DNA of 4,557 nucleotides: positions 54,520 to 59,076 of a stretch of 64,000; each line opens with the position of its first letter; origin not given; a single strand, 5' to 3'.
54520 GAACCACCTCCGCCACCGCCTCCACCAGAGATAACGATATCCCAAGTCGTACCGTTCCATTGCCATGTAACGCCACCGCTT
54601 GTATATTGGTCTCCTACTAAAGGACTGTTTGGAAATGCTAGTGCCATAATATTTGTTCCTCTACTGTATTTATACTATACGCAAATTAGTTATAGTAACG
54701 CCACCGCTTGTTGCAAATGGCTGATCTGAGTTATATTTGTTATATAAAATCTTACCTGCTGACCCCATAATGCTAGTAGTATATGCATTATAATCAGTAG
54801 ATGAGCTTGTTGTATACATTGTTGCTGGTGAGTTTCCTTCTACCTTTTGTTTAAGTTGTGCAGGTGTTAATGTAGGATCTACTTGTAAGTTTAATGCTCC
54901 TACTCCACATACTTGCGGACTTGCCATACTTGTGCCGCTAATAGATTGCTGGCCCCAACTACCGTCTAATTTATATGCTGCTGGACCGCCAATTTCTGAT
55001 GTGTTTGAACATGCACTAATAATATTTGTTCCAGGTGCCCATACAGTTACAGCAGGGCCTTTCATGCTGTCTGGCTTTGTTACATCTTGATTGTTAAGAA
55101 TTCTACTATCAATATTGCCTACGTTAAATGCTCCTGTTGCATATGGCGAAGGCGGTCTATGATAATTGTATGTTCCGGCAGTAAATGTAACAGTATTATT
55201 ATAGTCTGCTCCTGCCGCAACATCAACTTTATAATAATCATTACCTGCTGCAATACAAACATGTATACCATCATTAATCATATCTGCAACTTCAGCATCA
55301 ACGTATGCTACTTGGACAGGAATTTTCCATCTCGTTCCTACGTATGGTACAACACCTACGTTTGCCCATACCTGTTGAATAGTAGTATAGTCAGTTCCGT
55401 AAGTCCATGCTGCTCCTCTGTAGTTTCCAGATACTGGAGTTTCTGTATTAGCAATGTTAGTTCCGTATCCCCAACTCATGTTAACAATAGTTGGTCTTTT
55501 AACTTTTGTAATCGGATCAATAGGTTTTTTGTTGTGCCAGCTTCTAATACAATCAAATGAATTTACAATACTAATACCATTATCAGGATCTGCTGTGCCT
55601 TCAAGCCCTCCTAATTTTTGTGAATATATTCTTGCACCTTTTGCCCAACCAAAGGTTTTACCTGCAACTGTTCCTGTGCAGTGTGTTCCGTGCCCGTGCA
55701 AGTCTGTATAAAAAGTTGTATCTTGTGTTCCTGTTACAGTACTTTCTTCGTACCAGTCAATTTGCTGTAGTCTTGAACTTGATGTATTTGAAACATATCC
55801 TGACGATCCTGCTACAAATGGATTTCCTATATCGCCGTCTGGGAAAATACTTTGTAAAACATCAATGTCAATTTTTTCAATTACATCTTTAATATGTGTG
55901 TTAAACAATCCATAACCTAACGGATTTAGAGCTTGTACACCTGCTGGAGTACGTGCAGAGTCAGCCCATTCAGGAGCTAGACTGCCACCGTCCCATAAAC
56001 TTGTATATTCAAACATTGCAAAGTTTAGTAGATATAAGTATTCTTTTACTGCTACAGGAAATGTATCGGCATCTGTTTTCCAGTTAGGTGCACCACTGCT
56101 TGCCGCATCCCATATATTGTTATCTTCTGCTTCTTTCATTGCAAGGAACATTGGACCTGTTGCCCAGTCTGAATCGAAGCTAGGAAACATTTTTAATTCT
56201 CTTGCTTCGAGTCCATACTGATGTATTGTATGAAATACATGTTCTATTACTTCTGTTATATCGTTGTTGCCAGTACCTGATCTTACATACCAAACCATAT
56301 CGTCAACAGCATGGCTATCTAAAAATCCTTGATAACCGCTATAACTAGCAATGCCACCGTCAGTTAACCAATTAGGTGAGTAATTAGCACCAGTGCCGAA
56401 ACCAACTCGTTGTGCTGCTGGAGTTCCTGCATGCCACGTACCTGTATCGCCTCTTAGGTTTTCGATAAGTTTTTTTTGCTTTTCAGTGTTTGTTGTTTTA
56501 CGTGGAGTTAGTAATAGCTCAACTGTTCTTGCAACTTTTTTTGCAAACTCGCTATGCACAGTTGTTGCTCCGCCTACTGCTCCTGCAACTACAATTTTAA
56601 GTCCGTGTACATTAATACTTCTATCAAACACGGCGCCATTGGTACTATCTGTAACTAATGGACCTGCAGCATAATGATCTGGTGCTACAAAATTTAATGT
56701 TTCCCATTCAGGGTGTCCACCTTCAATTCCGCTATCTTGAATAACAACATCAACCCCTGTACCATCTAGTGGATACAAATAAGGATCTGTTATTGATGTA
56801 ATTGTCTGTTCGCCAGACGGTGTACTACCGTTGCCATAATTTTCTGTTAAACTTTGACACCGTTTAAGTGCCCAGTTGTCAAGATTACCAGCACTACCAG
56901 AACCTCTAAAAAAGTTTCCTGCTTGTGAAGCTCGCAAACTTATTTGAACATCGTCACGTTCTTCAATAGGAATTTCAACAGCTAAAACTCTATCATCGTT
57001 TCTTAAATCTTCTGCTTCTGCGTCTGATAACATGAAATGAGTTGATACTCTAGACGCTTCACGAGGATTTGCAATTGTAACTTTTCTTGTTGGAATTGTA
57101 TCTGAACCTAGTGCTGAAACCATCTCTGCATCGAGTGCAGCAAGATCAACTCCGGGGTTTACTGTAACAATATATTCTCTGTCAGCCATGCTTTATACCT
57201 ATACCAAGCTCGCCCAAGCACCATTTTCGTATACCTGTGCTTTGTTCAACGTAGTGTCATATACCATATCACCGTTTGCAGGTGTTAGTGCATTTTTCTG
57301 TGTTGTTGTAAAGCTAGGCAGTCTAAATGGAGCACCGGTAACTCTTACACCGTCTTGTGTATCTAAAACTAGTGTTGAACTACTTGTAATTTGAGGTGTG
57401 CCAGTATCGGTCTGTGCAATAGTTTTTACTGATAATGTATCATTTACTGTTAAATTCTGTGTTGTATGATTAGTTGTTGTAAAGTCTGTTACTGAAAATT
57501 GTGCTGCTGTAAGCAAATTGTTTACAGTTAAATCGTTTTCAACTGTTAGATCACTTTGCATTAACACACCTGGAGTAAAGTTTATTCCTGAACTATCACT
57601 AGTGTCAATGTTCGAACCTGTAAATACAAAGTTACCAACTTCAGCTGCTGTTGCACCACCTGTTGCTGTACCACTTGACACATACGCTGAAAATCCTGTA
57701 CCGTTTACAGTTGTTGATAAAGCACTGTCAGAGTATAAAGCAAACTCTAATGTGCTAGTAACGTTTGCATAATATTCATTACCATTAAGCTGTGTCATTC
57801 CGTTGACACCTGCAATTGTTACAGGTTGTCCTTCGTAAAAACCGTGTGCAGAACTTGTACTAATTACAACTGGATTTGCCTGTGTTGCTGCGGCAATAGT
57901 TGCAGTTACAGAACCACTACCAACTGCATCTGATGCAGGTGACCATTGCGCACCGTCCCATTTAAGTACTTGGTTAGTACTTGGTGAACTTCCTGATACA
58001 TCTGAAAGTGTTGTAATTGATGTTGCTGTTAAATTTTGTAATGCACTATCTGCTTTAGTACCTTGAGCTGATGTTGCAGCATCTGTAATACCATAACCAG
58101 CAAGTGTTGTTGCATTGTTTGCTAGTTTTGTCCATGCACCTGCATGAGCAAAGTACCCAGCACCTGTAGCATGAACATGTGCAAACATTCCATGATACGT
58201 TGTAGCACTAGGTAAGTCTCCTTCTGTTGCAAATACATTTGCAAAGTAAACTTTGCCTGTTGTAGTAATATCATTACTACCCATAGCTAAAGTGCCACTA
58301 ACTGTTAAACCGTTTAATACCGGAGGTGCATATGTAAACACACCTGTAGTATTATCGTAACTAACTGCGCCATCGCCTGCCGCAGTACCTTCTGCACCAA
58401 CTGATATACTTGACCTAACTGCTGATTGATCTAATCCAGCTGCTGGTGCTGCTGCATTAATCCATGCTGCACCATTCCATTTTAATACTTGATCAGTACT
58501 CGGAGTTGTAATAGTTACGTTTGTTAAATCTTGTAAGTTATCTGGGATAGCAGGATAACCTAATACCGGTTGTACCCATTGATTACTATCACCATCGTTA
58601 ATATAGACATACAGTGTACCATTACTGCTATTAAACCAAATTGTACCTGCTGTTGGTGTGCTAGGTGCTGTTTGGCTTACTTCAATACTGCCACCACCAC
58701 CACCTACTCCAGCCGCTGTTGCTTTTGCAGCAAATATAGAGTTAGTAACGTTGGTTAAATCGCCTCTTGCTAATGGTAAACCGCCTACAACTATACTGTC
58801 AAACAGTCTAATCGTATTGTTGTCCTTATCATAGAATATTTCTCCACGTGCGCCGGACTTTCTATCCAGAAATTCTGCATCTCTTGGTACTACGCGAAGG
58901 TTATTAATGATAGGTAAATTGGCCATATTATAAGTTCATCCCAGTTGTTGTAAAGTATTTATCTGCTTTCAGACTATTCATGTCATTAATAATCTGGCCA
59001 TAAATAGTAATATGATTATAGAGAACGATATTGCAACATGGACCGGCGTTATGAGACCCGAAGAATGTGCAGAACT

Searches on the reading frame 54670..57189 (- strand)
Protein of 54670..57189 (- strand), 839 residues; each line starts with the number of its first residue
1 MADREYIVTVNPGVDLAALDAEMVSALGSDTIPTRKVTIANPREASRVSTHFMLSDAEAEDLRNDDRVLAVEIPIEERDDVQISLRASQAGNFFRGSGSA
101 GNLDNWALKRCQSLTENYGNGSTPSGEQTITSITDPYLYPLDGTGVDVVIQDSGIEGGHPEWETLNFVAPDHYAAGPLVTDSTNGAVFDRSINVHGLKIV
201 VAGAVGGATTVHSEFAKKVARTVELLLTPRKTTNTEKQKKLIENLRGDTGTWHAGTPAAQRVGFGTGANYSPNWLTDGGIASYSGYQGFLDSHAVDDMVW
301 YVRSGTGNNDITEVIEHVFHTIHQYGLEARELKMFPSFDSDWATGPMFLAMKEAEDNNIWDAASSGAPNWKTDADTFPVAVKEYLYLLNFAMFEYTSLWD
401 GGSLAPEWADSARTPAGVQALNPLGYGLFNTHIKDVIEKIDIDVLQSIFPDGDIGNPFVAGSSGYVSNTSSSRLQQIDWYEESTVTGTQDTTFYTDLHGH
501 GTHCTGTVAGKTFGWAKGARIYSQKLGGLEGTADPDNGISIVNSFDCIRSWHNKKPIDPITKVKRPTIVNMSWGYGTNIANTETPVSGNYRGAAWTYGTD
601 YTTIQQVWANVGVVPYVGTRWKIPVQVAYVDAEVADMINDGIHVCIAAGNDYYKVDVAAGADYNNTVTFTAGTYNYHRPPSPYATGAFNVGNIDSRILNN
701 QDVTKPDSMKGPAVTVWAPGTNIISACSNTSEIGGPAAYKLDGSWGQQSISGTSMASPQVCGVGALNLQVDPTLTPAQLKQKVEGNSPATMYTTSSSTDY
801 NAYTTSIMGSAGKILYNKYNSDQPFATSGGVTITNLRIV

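Call 44: search_protein_families(library=pfam, proteins=[window:54670-57189:-], max_evalue=0.001)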
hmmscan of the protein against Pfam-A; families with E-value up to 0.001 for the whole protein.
window:54670-57189:- (839 aa): 1 family
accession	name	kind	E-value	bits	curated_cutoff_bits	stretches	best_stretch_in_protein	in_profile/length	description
PF00082.27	Peptidase_S8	-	1.1e-22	81.1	21.8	1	485-787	41-273/288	Subtilase family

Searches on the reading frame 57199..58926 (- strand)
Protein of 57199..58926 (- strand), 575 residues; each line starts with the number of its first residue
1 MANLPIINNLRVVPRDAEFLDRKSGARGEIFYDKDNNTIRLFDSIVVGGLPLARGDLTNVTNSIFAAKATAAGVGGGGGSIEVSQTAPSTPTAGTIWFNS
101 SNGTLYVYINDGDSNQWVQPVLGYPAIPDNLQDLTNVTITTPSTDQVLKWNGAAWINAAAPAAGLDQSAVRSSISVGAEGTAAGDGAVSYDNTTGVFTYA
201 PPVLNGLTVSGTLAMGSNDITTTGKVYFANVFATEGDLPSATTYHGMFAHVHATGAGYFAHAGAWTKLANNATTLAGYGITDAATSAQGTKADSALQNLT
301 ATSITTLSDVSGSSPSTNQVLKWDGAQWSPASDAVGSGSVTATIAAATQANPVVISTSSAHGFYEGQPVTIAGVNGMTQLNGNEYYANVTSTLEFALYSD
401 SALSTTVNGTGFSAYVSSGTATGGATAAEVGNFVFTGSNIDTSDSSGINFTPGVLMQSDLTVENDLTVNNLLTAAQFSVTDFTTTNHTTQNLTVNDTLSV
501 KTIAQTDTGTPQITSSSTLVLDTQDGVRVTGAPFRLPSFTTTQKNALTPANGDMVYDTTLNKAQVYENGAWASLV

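Call 44: search_protein_families(library=pfam, proteins=[window:57199-58926:-], max_evalue=0.001)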
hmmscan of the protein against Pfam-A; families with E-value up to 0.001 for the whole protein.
window:57199-58926:- (575 aa): 1 family
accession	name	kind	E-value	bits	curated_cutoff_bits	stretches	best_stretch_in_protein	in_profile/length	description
PF16190.11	E1_FCCH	-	3.6e-08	33.8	29.5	1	353-422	6-67/70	Ubiquitin-activating enzyme E1 FCCH domain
